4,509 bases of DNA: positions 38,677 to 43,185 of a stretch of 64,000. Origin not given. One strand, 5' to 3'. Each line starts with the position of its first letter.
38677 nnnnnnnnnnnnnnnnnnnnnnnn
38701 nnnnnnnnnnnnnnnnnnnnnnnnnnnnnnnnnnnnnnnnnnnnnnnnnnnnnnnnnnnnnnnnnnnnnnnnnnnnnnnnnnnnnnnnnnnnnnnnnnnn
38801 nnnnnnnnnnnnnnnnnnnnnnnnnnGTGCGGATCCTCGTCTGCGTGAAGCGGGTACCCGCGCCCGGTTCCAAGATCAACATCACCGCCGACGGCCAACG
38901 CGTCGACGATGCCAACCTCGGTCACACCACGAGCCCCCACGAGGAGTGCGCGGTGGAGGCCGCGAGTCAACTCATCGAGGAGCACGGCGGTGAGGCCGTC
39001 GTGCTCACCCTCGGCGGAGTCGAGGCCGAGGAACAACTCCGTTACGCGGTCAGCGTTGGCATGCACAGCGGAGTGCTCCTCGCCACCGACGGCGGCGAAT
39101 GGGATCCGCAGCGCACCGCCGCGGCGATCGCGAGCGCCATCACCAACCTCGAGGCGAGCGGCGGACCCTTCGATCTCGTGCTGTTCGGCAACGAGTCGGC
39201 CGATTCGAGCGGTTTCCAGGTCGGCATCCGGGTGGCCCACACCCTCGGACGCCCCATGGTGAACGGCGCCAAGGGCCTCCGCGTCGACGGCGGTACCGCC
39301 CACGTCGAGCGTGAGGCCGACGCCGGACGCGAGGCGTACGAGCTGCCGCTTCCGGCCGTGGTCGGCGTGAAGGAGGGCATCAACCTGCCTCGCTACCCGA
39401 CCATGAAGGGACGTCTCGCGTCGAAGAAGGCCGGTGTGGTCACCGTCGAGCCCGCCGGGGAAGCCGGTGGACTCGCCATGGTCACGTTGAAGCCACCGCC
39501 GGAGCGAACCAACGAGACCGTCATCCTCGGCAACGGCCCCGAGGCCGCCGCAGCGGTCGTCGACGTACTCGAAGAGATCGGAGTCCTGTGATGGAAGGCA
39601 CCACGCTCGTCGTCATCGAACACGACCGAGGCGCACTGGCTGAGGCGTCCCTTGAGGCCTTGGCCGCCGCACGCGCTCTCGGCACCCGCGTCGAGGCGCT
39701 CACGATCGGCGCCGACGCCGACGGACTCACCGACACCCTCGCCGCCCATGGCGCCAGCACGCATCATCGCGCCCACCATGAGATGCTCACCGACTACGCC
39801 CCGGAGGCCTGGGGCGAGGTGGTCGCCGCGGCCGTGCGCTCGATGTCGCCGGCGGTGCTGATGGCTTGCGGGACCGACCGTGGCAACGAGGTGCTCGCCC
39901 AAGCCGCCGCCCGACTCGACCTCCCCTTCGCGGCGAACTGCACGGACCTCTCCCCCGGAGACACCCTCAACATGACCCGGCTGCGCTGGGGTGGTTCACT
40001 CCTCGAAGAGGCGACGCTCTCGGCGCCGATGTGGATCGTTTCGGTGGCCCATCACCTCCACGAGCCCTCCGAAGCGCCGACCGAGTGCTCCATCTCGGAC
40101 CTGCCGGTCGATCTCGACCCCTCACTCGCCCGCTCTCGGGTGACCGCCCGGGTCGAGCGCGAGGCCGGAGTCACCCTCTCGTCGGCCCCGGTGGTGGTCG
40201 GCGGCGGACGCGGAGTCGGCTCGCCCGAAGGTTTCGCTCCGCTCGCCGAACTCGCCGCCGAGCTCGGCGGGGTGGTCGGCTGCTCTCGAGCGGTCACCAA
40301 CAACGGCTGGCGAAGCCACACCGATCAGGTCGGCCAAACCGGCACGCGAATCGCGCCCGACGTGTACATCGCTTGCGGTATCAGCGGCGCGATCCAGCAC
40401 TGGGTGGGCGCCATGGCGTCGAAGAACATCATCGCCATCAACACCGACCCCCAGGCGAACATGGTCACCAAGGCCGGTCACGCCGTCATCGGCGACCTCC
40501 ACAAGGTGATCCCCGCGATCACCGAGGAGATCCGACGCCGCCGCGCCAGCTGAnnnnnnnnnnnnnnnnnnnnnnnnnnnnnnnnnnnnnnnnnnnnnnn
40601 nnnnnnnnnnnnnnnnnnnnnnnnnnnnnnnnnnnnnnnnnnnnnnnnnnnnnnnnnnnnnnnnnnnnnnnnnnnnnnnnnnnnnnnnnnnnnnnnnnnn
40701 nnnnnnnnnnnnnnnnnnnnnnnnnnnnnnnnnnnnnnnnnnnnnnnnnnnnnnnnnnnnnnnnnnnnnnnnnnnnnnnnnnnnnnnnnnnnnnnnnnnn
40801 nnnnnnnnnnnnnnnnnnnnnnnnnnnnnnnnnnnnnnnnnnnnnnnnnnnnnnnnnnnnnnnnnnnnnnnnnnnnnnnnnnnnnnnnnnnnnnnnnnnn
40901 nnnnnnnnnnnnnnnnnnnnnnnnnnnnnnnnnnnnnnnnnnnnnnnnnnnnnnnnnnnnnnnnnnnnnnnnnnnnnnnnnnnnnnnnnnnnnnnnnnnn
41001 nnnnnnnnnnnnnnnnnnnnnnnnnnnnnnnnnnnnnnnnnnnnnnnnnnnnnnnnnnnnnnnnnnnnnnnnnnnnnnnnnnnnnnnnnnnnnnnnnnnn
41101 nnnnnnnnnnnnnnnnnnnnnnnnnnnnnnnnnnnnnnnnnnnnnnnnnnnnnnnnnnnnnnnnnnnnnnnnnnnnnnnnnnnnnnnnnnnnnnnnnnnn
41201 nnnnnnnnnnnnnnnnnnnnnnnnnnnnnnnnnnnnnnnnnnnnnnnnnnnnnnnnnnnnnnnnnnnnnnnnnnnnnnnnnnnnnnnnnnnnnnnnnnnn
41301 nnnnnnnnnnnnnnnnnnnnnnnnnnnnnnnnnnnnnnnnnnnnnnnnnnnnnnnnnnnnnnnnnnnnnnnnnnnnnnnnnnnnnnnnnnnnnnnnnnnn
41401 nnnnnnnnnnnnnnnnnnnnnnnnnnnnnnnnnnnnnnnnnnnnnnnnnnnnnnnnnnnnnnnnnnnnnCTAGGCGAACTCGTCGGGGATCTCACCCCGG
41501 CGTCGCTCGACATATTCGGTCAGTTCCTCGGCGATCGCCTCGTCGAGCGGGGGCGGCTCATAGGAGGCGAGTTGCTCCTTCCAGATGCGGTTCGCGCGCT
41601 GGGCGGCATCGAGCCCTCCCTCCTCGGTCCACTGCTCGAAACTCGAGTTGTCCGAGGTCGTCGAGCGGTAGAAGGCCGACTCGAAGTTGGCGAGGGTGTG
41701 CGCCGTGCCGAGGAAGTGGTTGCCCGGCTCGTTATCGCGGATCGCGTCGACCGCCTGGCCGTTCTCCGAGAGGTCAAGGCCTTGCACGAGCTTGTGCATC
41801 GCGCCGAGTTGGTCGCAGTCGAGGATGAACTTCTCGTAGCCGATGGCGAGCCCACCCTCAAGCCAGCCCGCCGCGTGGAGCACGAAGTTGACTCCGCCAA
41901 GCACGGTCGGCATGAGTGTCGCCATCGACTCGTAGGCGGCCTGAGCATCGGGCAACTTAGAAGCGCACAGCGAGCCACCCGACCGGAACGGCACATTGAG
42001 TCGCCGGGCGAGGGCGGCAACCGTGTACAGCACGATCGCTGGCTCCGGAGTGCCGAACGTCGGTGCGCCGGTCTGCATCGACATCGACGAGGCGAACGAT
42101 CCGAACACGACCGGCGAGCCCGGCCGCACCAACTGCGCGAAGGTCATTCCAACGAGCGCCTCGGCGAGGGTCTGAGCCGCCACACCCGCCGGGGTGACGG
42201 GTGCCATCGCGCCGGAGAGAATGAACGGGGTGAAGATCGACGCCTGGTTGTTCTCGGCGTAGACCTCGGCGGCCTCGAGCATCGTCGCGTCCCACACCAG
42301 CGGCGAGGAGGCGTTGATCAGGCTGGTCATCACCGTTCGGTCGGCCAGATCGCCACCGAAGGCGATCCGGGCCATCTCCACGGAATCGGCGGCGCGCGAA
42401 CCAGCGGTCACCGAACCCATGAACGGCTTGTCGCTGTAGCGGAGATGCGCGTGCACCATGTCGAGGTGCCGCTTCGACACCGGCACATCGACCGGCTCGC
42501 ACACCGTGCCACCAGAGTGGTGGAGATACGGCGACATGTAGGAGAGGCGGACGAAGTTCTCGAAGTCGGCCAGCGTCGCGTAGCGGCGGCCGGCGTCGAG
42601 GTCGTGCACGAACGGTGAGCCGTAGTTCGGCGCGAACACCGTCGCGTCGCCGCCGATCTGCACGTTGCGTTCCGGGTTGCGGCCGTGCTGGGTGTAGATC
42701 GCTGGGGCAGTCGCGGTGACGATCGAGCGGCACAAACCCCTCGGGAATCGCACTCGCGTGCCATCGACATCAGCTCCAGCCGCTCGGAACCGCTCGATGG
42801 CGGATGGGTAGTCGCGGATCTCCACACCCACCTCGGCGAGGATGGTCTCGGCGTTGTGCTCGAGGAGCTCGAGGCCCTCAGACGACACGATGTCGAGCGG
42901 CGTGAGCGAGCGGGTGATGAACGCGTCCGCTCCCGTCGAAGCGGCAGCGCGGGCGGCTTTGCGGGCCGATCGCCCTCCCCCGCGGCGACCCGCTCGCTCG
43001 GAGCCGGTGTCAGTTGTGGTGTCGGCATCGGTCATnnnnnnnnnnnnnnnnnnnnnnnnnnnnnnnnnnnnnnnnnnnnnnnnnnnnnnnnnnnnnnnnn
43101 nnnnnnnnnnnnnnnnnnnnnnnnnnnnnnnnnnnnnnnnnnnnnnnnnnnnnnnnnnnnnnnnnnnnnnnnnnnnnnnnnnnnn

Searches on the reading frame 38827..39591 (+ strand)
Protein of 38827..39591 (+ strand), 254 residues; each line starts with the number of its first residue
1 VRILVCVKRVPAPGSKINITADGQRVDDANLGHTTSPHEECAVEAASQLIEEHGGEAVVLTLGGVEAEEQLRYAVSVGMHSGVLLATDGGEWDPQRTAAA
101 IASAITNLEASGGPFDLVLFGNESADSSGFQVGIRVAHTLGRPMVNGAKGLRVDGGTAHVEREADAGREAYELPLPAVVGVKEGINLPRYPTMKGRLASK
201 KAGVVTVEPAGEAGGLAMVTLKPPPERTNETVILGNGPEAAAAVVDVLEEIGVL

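Call 25: search_protein_families(library=ncbifam, proteins=[window:38827-39591:+], max_evalue=1e-25)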
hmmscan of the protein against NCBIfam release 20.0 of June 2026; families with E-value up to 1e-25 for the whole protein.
window:38827-39591:+ (254 aa): 1 family
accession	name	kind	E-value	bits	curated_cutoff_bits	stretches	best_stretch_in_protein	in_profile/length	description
NF008998.0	PRK12342.1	equivalog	3.7e-28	98.6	338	1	1-248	1-249/254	electron transfer flavoprotein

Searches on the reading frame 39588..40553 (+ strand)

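Call 25: search_protein_families(library=ncbifam, proteins=[window:39588-40553:+], max_evalue=1e-25)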
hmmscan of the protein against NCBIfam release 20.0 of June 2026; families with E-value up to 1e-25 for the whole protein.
window:39588-40553:+ (321 aa): 5 families
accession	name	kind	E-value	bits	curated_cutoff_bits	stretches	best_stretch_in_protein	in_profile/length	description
NF042970.1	AcrlCoAredClosAcrA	equivalog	2.3e-45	155.3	600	1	161-316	199-358/360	acryloyl-CoA reductase electron transfer subunit beta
NF002889.0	PRK03363.1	equivalog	7.7e-33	114.1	549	1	23-316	19-312/313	electron transfer flavoprotein subunit alpha/FixB family protein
NF008884.0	PRK11916.1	equivalog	1.3e-32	113.4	528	1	22-317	18-312/312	electron transfer flavoprotein subunit alpha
NF038209.1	mft_etfA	equivalog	7.5e-32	110.9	240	1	9-313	4-300/303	mycofactocin-associated electron transfer flavoprotein alpha subunit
NF051845.1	EtFlavAlphaProt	equivalog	1.4e-27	96.7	600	1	11-319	106-403/406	electron transfer flavoprotein subunit alpha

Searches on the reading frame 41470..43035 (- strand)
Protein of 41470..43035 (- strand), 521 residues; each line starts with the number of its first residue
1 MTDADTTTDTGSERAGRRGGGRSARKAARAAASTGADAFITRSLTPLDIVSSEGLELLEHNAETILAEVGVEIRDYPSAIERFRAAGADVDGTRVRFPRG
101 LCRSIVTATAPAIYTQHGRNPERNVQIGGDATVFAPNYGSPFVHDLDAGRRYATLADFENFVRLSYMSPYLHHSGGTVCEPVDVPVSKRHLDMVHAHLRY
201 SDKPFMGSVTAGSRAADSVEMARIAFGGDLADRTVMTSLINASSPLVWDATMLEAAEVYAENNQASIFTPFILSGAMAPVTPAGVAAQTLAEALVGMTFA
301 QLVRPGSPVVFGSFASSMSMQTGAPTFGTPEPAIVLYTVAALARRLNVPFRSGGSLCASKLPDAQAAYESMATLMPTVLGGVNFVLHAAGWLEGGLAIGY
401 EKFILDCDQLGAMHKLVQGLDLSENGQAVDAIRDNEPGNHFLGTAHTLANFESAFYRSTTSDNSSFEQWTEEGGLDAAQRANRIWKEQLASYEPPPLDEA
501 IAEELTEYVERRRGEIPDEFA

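Call 25: search_protein_families(library=ncbifam, proteins=[window:41470-43035:-], max_evalue=1e-25)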
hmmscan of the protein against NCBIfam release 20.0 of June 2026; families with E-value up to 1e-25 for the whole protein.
window:41470-43035:- (521 aa): 1 family
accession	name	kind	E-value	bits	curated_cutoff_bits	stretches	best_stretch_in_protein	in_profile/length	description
TIGR02369.2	trimeth_pyl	equivalog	3.4e-76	256.6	525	1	47-511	3-467/469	[trimethylamine--corrinoid protein] Co-methyltransferase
